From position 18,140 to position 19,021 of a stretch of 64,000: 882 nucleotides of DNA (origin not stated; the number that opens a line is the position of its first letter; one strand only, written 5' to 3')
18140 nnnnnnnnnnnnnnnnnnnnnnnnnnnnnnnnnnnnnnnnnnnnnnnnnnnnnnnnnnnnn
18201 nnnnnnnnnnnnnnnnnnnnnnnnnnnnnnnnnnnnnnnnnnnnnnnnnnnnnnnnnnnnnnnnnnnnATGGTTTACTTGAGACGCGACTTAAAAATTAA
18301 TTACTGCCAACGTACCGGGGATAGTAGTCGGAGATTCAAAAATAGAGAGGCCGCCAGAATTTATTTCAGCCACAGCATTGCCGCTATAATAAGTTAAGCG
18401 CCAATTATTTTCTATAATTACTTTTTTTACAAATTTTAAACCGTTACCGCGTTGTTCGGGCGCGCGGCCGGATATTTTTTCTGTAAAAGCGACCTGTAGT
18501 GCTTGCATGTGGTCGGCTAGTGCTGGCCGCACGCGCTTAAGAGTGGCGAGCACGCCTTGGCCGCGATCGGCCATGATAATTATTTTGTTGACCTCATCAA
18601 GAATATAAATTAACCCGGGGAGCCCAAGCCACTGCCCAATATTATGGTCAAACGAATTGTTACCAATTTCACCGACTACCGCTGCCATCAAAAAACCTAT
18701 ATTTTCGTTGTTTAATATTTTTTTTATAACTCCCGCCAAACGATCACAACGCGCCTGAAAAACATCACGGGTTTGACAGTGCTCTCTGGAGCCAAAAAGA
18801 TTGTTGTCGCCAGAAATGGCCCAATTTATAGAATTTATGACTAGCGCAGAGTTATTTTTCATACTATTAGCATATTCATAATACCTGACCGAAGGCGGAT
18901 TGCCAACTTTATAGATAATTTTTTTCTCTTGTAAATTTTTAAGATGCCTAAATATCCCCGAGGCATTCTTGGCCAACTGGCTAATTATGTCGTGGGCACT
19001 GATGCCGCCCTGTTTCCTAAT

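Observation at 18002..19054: wHTH-GHKL ATPase plus STAS-like small protein: a split partner-switching-type signalling pair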

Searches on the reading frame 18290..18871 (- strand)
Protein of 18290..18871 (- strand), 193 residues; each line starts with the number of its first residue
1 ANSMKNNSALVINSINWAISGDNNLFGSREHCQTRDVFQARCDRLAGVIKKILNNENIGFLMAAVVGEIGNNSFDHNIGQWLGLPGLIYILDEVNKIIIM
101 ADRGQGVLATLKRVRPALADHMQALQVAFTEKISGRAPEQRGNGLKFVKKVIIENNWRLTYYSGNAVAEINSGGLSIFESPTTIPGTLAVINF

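Call 51: search_protein_representatives(protein=window:18290-18871:-)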
Query: 193 residues. Proteins with E-value up to 0.001 (for the whole library): 305; up to 1e-10: 190; up to 1e-30: 49. The best 150 are listed.
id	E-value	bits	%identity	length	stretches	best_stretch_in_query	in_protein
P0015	8.1e-64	231.3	57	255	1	3-193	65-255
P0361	2.5e-57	210.2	50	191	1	5-193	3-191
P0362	1.9e-48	181.2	49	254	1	7-193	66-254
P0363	1.8e-44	168.3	47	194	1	7-193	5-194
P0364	1.8e-44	168.3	53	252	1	30-193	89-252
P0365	5.4e-42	160.2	46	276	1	15-193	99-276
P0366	1.1e-41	159.3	50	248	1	27-192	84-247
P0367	3.8e-41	157.5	49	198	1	26-192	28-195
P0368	9.7e-41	156.1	43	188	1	16-193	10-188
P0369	1.5e-40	155.5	47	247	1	15-193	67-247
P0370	1.5e-40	155.5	50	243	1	25-193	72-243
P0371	5.0e-40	153.8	46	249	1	12-193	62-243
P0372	9.2e-40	152.9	42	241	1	29-193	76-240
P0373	2.9e-39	151.3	45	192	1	20-192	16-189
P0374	3.6e-39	151.0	47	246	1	27-193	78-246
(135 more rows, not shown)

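Call 61: search_protein_families(library=pfam, alignment_id=A5, max_evalue=0.1)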
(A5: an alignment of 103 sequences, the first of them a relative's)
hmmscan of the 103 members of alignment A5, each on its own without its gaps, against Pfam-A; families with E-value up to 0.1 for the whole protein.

A. member 1, P0361 (191 aa): 0 families

B. families by the number of members that match (of 103 scanned): 65 families (the first 25 are shown)
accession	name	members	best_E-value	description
PF12728.13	HTH_17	28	6.6e-12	Helix-turn-helix domain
PF00376.29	MerR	27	5.8e-14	MerR family regulatory protein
PF13411.12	MerR_1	27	3.1e-12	MerR HTH family regulatory protein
PF13581.12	HATPase_c_2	26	0.00063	Histidine kinase-like ATPase domain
PF02518.31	HATPase_c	19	4.2e-05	Histidine kinase-, DNA gyrase B-, and HSP90-like ATPase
PF13518.12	HTH_28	17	0.0018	Helix-turn-helix domain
PF02954.25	HTH_8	11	0.0011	Bacterial regulatory protein, Fis family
PF13384.12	HTH_23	10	0.0021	Homeodomain-like domain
PF13412.12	HTH_24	9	1.9e-06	Winged helix-turn-helix DNA-binding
PF08279.18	HTH_11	8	1e-05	HTH domain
PF12802.13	MarR_2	7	1.9e-05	MarR family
PF13551.12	HTH_29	7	0.00034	Winged helix-turn helix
PF01047.28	MarR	6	7.6e-06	MarR family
PF08220.18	HTH_DeoR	6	0.044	DeoR-like helix-turn-helix domain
PF01022.26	HTH_5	4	6.4e-05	Bacterial regulatory protein, arsR family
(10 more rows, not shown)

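Call 69: search_dna_similar(query=window:18290-18871:-, collection=phages, mode=protein, max_evalue=1, max_rows=10)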
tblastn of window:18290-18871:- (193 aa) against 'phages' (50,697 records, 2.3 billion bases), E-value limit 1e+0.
Records with a match: 1; places in all: 1; records where one place covers at least 80% of the query: 0.
Best place of each record, by identity: <60% 1.
By first word of the organism name: Gordonia 1.
By host as written in the record: Gordonia terrae 3612 1.
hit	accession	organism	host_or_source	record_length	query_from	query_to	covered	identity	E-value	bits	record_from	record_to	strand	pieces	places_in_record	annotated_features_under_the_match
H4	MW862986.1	Gordonia phage Phishy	Gordonia terrae 3612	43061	100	193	49%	30.5%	3e-1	37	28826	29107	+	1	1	32: histidine kinase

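Call 70: search_dna_similar(query=window:18290-18871:-, collection=plasmids, mode=protein, max_evalue=1, max_rows=10)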
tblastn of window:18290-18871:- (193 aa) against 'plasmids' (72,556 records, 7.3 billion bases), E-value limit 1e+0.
Records with a match: 5; places in all: 5; records where one place covers at least 80% of the query: 0.
Best place of each record, by identity: <60% 5.
By first word of the organism name: Cytobacillus 3; Sphingobium 2.
By predicted mobility (MOB-suite, as given by PLSDB): non-mobilizable 3; conjugative 2.
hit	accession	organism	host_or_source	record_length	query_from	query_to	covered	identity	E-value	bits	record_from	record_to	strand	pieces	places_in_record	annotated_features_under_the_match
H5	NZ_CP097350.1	Cytobacillus pseudoceanisediminis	cell culture,hot underground spring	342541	45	150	55%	29.7%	2e-1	40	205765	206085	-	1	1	ATP-binding protein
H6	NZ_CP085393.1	Cytobacillus oceanisediminis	single cell,soil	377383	45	150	55%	29.7%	2e-1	40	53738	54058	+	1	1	ATP-binding protein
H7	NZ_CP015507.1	Cytobacillus oceanisediminis 2691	seawater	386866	45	150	55%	29.7%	2e-1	40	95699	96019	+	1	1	hypothetical protein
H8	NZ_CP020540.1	Sphingobium herbicidovorans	cell culture,soil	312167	39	132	49%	26.4%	9e-1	37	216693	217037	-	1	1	toprim domain-containing protein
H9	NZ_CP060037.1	Sphingobium fuliginis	-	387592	39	132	49%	26.4%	9e-1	37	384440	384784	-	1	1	toprim domain-containing protein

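Call 71: get_annotated_region(hit=H5, flank=3000)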
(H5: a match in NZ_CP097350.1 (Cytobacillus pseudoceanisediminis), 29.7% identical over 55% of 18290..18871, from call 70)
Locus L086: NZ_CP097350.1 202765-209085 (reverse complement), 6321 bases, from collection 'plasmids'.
description: Cytobacillus pseudoceanisediminis strain BNO1 plasmid unnamed, complete sequence
organism: Cytobacillus pseudoceanisediminis (NCBI taxid 3051614)
taxonomy: Bacteria; Bacillota; Bacilli; Bacillales; Bacillaceae; Cytobacillus; Cytobacillus pseudoceanisediminis
host: -; source: cell culture,hot underground spring; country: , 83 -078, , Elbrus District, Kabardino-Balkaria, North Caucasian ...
typing (MOB-suite, as given by PLSDB): non-mobilizable
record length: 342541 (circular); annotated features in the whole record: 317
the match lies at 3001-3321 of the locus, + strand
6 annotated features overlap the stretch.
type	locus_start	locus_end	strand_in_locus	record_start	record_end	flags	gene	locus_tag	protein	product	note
CDS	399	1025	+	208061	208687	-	-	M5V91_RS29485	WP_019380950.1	cytochrome (ubi)quinol oxidase subunit III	-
CDS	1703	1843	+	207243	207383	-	-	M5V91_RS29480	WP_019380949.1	hypothetical protein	-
CDS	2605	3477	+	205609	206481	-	-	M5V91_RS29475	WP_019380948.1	ATP-binding protein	-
CDS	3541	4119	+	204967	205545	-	-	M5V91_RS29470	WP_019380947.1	MarR family transcriptional regulator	-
CDS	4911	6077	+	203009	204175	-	-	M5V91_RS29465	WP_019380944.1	ThiF family adenylyltransferase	-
CDS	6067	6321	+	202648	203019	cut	-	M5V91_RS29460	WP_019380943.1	DUF6527 family protein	-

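Call 72: get_annotated_region(hit=H4, flank=2000)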
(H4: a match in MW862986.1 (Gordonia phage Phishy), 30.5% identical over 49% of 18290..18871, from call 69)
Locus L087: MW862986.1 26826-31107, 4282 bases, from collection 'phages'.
description: Gordonia phage Phishy, complete genome.
organism: Gordonia phage Phishy (NCBI taxid 2836093)
taxonomy: Viruses; Duplodnaviria; Heunggongvirae; Uroviricota; Caudoviricetes; Nyceiraevirus
host: Gordonia terrae 3612; source: -; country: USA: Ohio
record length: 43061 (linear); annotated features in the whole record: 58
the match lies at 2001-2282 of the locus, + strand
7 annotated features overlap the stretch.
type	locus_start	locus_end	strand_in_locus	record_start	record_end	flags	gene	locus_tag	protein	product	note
CDS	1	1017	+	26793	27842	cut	30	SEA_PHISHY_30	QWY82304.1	minor tail protein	-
CDS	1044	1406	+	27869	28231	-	31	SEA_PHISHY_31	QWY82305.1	hypothetical protein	-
CDS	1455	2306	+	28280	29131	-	32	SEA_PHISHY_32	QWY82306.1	histidine kinase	-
CDS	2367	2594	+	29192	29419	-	33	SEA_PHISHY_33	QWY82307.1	hypothetical protein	-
CDS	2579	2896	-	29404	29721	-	34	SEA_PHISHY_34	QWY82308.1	hypothetical protein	-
CDS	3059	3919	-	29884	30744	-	35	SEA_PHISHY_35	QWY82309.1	tyrosine integrase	-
CDS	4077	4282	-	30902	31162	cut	36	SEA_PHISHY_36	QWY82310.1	hypothetical protein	-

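Call 76: search_protein_families(library=pfam, proteins=[L086:2605-3477:+, L086:3541-4119:+, L087:1455-2306:+, L087:2367-2594:+], max_evalue=1)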
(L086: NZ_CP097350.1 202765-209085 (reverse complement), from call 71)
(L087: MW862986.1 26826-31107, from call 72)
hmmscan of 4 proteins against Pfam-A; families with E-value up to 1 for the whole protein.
L086:2605-3477:+ (290 aa): 2 families
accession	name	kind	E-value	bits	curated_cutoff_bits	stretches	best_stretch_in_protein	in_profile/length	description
PF13581.12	HATPase_c_2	-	9.3e-06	26.1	27.4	1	129-222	7-92/127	Histidine kinase-like ATPase domain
PF02518.31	HATPase_c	-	0.00057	20.7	26.4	1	153-239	5-82/111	Histidine kinase-, DNA gyrase B-, and HSP90-like ATPase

L086:3541-4119:+ (192 aa): 4 families
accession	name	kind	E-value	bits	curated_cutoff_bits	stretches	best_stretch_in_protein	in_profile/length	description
PF03965.22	Penicillinase_R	-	0.00042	21.1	22.6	1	132-190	7-64/115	Penicillinase repressor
PF12802.13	MarR_2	-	0.0082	16.7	27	1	132-176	9-54/61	MarR family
PF01784.24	DUF34_NIF3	-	0.061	13.4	23.4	1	17-130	72-183/256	Duf34/NIF3 (NGG1p interacting factor 3)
PF13463.12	HTH_27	-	0.073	13.8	22.2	1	132-188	7-62/68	Winged helix DNA-binding domain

L087:1455-2306:+ (283 aa): 5 families
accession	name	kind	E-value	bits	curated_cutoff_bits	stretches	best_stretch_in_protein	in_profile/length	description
PF01740.26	STAS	-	4.9e-05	23.5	22.6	1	19-85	27-94/106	STAS domain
PF13466.11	STAS_2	-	9.8e-05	22.9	29.2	1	28-77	24-72/80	STAS domain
PF02518.31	HATPase_c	-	0.00045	21.1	26.4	1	147-251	9-101/111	Histidine kinase-, DNA gyrase B-, and HSP90-like ATPase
PF13581.12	HATPase_c_2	-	0.002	18.6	27.4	1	116-203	4-91/127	Histidine kinase-like ATPase domain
PF21687.3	T2SSK_1st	-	0.21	12.8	26.2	1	102-146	19-65/107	Type II secretion system (T2SS), protein K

L087:2367-2594:+ (75 aa): 1 family
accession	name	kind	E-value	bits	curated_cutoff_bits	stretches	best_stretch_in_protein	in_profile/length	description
PF11963.13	B-CoV_A_NSP1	-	0.21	11.2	25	1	10-48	55-93/355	Betacoronavirus, lineage A, NSP1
